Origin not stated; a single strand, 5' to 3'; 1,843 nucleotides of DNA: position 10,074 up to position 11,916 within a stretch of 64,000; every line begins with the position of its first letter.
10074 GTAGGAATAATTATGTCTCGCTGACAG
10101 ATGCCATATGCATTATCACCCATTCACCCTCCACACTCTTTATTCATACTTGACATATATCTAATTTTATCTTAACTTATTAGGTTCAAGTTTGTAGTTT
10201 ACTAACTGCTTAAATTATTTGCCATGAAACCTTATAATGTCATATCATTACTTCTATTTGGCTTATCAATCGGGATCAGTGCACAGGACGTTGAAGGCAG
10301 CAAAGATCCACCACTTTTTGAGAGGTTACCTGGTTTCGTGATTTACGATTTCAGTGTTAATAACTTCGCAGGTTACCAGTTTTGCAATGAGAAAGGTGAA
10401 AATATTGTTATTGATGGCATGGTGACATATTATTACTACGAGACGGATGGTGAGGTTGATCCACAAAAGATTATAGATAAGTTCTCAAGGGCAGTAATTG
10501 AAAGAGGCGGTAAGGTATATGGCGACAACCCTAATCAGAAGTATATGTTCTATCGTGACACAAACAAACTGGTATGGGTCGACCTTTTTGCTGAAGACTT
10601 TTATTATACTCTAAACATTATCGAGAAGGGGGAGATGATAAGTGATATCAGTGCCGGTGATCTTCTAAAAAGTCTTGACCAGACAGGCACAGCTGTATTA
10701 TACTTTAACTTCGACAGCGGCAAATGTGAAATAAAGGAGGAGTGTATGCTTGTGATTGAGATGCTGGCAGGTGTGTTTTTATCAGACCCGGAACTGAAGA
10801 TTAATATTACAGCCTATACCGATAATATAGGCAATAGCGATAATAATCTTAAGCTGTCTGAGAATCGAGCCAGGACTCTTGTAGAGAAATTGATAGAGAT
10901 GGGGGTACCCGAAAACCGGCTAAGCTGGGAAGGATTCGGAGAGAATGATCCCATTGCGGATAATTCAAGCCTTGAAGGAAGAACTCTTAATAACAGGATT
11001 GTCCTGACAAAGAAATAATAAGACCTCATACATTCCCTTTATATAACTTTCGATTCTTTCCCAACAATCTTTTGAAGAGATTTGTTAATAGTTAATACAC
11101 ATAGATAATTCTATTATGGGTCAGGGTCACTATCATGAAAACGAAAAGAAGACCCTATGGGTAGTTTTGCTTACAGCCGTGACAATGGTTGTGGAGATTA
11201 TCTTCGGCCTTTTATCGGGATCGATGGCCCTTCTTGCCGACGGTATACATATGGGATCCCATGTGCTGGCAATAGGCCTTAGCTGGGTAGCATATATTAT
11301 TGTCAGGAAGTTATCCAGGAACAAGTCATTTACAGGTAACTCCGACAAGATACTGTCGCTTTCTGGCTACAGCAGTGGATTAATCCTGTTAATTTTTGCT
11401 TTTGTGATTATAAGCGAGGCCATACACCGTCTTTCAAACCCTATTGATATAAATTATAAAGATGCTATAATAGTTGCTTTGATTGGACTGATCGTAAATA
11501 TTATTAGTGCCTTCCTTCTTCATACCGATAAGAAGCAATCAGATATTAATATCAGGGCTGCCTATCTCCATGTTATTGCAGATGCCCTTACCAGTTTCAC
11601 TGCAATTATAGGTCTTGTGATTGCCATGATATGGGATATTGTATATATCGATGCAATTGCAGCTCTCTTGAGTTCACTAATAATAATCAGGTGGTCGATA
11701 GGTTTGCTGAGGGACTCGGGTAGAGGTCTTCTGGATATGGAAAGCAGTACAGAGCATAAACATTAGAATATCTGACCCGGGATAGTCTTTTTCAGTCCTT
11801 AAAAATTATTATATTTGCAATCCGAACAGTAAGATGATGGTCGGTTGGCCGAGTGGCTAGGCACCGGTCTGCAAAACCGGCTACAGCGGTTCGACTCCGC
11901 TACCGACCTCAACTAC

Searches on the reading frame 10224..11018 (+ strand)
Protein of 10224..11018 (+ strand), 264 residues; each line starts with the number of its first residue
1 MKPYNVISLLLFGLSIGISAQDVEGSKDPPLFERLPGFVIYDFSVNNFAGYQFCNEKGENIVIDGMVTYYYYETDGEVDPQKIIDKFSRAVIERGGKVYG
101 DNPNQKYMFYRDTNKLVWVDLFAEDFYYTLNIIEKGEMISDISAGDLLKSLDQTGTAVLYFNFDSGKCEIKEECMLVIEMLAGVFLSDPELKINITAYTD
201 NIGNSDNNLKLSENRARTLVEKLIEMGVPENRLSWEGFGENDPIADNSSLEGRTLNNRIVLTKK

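Call 28: search_protein_families(library=pfam, proteins=[window:10224-11018:+], max_evalue=0.01)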
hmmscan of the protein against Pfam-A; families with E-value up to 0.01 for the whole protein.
window:10224-11018:+ (264 aa): 1 family
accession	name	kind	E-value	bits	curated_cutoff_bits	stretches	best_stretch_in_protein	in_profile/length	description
PF00691.25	OmpA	-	3.3e-16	59.8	27.2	1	163-255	2-96/98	OmpA family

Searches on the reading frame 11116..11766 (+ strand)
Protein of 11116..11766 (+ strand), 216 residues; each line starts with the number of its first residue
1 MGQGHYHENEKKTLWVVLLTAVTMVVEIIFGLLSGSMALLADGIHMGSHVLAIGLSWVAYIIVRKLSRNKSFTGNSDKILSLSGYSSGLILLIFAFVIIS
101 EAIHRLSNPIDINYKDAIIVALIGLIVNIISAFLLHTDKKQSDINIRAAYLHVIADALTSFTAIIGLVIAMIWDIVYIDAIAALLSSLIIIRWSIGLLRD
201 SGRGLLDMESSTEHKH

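Call 14: find_encoding_contigs(protein=window:11116-11766:+, flank=3000, max_places=6)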
Protein window:11116-11766:+ (216 aa): no gene with exactly this product is on record in the collection.

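Call 28: search_protein_families(library=pfam, proteins=[window:11116-11766:+], max_evalue=0.01)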
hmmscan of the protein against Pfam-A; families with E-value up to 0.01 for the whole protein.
window:11116-11766:+ (216 aa): 1 family
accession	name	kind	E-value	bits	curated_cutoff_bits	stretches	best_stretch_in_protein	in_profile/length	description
PF01545.26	Cation_efflux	-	1e-29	104.2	26.6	1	17-206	5-198/198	Cation efflux family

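Call 40: find_homologous_proteins(query=window:11116-11766:+, max_evalue=1e-30)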
Query window:11116-11766:+ (216 aa): 6652 proteins with E <= 1e-30 among 8000 candidates; the best 120 are listed.
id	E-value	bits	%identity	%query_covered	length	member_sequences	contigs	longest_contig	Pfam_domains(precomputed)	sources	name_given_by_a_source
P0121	1.7e-127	441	100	100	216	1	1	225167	PF01545.27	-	-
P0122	1.3e-126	438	99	100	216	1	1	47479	PF01545.27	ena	-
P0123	2.4e-126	437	100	100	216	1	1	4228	PF01545.27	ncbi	-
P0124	1.3e-122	425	96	100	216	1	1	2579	PF01545.27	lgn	-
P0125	4.8e-110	384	86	100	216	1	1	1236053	PF01545.27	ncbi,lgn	-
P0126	1.6e-109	383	86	100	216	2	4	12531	PF01545.27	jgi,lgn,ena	-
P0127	3.9e-109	381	86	100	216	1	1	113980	PF01545.27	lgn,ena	-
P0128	2.6e-107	375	84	100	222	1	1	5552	PF01545.27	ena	-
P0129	7.0e-107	374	85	100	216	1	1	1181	PF01545.27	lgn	-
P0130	7.7e-107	374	83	100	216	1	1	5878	PF01545.27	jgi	jgi:cation diffusion facilitator family transporter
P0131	7.9e-106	371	83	100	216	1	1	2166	PF01545.27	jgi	jgi:cation diffusion facilitator family transporter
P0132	1.2e-105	370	82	100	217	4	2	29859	PF01545.27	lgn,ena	-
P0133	3.1e-101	356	80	100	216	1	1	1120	PF01545.27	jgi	jgi:cation diffusion facilitator family transporter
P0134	3.9e-101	355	80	100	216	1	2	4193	PF01545.27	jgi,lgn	jgi:cation diffusion facilitator family transporter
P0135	4.3e-101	355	80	100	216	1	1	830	PF01545.27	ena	-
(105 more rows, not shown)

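Call 41: find_encoding_contigs(protein=P0122, flank=4000, max_places=3)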
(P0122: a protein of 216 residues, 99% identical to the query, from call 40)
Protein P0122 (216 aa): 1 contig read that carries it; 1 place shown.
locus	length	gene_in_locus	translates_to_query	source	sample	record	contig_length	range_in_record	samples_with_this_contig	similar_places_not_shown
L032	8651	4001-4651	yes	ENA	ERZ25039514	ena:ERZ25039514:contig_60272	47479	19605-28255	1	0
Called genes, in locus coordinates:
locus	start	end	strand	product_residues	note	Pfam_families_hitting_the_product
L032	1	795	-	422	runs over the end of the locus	PF00749:tRNA-synt_1c, PF03950:tRNA-synt_1c_C, PF20974:tRNA-synt_1c_C2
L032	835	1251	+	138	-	-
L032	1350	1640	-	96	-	PF13601:HTH_34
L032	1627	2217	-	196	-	-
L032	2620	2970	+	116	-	PF02152:FolB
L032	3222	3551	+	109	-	-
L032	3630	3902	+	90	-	PF00691:OmpA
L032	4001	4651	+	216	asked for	PF01545:Cation_efflux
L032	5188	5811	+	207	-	PF13505:OMP_b-brl (weak), PF13568:OMP_b-brl_2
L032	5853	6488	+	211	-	PF13568:OMP_b-brl_2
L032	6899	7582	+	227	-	PF25788:Ig_Rha78A_N (faint)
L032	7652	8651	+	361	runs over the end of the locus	-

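Call 42: find_encoding_contigs(protein=P0127, flank=4000, max_places=3)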
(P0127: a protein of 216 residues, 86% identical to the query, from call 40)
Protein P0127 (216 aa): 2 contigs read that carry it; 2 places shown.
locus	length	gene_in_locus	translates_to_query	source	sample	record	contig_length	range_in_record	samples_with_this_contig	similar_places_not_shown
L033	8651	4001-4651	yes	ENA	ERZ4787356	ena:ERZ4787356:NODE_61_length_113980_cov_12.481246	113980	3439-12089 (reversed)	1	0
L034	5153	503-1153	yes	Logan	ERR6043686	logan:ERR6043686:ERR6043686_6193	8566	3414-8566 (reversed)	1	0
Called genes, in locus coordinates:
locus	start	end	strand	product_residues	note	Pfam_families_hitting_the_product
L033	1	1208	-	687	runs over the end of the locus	PF13428:TPR_14 (faint), PF00515:TPR_1 (faint), PF07719:TPR_2 (faint), PF13174:TPR_6 (faint), PF13371:TPR_9 (faint), PF13432:TPR_16 (faint), PF25062:ARM_TT21_N (faint), PF00656:Peptidase_C14, +5 more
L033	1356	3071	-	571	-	PF00749:tRNA-synt_1c, PF03950:tRNA-synt_1c_C, PF20974:tRNA-synt_1c_C2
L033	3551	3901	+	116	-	PF02152:FolB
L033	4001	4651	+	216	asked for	PF01545:Cation_efflux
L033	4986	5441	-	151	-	-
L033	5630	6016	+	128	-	-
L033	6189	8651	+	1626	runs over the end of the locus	PF13156:Mrr_cat_2, PF04851:ResIII, PF00271:Helicase_C, PF22240:ISP_coupler, PF02384:N6_Mtase (weak), PF18135:Type_ISP_C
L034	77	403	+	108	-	PF02152:FolB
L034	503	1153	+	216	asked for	PF01545:Cation_efflux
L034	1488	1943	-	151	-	-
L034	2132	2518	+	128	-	-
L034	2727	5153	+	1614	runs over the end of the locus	PF13156:Mrr_cat_2, PF04851:ResIII, PF00271:Helicase_C, PF22240:ISP_coupler, PF02384:N6_Mtase (weak), PF18135:Type_ISP_C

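Call 43: find_encoding_contigs(protein=P0132, flank=4000, max_places=3)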
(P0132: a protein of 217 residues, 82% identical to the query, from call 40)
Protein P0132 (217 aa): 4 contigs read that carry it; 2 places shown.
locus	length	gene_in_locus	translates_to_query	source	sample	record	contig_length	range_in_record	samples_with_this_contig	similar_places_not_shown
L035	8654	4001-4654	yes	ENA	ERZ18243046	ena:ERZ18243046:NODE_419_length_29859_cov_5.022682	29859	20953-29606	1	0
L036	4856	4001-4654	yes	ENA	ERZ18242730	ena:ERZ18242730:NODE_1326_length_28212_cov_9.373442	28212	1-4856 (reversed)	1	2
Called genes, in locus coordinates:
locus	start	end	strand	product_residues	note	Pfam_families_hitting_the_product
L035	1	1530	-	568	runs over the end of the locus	PF00749:tRNA-synt_1c, PF03950:tRNA-synt_1c_C, PF20974:tRNA-synt_1c_C2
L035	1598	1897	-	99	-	PF13601:HTH_34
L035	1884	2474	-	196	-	-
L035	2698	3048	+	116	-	PF02152:FolB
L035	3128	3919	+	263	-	PF00691:OmpA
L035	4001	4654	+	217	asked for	PF01545:Cation_efflux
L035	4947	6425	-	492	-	PF07690:MFS_1, PF13347:MFS_2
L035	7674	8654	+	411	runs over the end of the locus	?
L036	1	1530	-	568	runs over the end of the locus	PF00749:tRNA-synt_1c, PF03950:tRNA-synt_1c_C, PF20974:tRNA-synt_1c_C2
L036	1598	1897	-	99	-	PF13601:HTH_34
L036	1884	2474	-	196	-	-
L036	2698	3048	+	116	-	PF02152:FolB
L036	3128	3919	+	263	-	PF00691:OmpA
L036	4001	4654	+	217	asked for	PF01545:Cation_efflux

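Call 52: find_encoding_contigs(protein=P0123, flank=4000, max_places=3)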
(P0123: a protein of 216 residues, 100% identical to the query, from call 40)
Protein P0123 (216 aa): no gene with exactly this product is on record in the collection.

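Call 53: find_encoding_contigs(protein=P0124, flank=4000, max_places=3)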
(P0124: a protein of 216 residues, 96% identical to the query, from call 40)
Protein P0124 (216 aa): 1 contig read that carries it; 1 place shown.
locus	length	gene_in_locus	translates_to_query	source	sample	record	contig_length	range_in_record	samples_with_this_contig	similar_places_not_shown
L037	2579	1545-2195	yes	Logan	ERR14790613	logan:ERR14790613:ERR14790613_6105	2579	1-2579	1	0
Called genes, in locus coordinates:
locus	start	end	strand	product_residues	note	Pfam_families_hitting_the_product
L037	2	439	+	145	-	?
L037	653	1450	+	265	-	PF00691:OmpA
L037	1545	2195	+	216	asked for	PF01545:Cation_efflux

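Call 54: find_encoding_contigs(protein=P0126, flank=4000, max_places=4)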
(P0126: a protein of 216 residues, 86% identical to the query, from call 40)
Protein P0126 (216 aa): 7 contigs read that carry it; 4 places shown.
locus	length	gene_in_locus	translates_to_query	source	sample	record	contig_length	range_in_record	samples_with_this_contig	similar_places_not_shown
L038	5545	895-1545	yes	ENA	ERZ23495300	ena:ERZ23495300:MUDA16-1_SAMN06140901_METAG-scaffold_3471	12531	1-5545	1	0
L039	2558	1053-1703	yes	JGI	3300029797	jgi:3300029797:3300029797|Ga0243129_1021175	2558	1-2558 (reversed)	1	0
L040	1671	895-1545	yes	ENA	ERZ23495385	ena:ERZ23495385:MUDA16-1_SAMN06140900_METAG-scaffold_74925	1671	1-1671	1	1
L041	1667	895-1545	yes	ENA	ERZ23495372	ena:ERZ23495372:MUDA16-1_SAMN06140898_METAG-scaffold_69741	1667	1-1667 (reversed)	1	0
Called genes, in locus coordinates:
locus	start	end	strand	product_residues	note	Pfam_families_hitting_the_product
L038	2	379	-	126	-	?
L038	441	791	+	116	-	PF02152:FolB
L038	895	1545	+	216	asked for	PF01545:Cation_efflux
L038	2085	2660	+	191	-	PF07638:Sigma70_ECF, PF04542:Sigma70_r2, PF08281:Sigma70_r4_2, PF13936:HTH_38 (faint), PF00196:GerE (weak)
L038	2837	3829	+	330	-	PF04773:FecR, PF16344:FecR_C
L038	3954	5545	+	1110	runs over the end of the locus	PF13620:CarboxypepD_reg, PF13715:CarbopepD_reg_2, PF07715:Plug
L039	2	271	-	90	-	?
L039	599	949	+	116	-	PF02152:FolB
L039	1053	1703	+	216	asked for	PF01545:Cation_efflux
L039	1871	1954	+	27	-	-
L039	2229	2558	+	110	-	?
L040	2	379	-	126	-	?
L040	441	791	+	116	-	PF02152:FolB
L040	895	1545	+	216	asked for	PF01545:Cation_efflux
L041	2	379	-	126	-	?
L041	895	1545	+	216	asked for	PF01545:Cation_efflux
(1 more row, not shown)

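Call 79: find_encoding_contigs(protein=P0128, flank=4000, max_places=4)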
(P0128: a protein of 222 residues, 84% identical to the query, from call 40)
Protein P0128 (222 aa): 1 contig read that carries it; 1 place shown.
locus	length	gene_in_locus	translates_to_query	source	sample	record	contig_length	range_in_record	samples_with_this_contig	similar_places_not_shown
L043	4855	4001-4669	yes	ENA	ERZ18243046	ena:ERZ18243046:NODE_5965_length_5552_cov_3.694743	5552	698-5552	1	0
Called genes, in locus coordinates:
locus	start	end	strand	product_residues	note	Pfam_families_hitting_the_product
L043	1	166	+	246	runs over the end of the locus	PF00899:ThiF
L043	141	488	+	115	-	-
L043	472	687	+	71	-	PF13302:Acetyltransf_3 (weak)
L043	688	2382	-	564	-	PF00749:tRNA-synt_1c, PF03950:tRNA-synt_1c_C, PF20974:tRNA-synt_1c_C2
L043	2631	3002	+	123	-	PF02152:FolB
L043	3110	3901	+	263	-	PF00691:OmpA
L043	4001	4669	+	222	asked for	PF01545:Cation_efflux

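Call 80: find_encoding_contigs(protein=P0130, flank=4000, max_places=4)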
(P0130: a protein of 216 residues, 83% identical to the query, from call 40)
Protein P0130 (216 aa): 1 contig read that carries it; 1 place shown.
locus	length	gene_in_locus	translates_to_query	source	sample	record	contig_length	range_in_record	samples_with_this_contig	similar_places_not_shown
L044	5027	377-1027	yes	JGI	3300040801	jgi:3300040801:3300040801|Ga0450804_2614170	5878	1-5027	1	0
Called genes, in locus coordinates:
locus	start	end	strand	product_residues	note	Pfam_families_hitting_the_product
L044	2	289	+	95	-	?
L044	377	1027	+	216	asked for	PF01545:Cation_efflux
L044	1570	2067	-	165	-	-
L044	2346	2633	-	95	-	-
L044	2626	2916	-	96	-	PF12728:HTH_17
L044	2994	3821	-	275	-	-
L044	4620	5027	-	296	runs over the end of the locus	PF01545:Cation_efflux, PF16916:ZT_dimer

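Call 91: search_protein_families(library=pfam, proteins=[L032:6899-7582:+, L032:5188-5811:+, L032:5853-6488:+, L038:2085-2660:+], max_evalue=0.1)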
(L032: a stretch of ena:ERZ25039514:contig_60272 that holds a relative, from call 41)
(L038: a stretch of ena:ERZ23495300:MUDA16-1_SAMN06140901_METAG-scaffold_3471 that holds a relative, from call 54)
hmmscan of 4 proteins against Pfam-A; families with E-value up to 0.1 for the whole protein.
L032:6899-7582:+ (227 aa): 6 families
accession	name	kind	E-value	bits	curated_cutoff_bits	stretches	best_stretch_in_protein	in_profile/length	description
PF25788.1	Ig_Rha78A_N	-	8.4e-07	29.6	27.4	2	93-125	68-101/105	Rha78A-like, N-terminal immunoglobulin domain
PF17963.7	Big_9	-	4.3e-05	24.8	23.6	0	53-118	22-84/89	Bacterial Ig domain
PF00041.27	fn3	-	8.9e-05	23.1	25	1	150-216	17-79/84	Fibronectin type III domain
PF13205.12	Big_5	-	0.00018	22.6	23.6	1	134-222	8-105/105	Bacterial Ig-like domain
PF19081.6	Ig_7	-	0.0041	17.8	27.3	0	172-205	35-66/84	Ig-like domain CHU_C associated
PF17964.7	Big_10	-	0.01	16.5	22.9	0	95-145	48-98/164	Bacterial Ig domain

L032:5188-5811:+ (207 aa): 1 family
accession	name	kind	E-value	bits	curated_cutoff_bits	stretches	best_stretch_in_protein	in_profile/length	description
PF13568.12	OMP_b-brl_2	-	2.4e-12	47.7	27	1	25-181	11-173/175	Outer membrane protein beta-barrel domain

L032:5853-6488:+ (211 aa): 1 family
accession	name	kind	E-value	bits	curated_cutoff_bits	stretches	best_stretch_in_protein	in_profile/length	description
PF13568.12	OMP_b-brl_2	-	5e-11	43.4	27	1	25-172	11-157/175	Outer membrane protein beta-barrel domain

L038:2085-2660:+ (191 aa): 21 families
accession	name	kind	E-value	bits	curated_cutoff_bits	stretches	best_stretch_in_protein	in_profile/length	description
PF08281.18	Sigma70_r4_2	-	1.6e-15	56.9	25.7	1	120-168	4-52/54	Sigma-70, region 4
PF04542.20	Sigma70_r2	-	4.8e-14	52.3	24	1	21-86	1-68/71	Sigma-70 region 2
PF07638.17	Sigma70_ECF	-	9.3e-10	39.1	21.1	1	8-165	9-174/185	ECF sigma factor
PF00196.25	GerE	-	6.3e-06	26.2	23.5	1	140-166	15-41/57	Bacterial regulatory proteins, luxR family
PF13936.12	HTH_38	-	2.4e-05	24.4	27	1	129-165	8-43/44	Helix-turn-helix domain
PF04545.22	Sigma70_r4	-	4.6e-05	23.3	24.1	1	127-171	5-49/50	Sigma-70, region 4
PF14493.12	HTH_40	-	6.4e-05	23.6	27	1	140-168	10-38/89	Helix-turn-helix domain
PF13384.12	HTH_23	-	0.00023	21.3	24.6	1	129-163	5-38/50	Homeodomain-like domain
PF04967.18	HTH_10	-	0.00056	20.1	23.1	1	146-168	27-49/53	HTH DNA binding domain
PF08279.18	HTH_11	-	0.0011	19.3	25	1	134-163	8-36/55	HTH domain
PF21476.4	PF0610-like_N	-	0.0018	18.9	33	1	131-164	3-36/50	PF0610-like, N-terminal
PF12645.13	HTH_16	-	0.0035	17.8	22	1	11-44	8-47/65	Helix-turn-helix domain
PF13412.12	HTH_24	-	0.0036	17.3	21.9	1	136-163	11-38/48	Winged helix-turn-helix DNA-binding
PF03000.19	NPH3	-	0.0039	17.3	27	0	147-173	206-233/258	NPH3 family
PF13730.12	HTH_36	-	0.0044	17.2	25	1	144-167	27-50/55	Helix-turn-helix domain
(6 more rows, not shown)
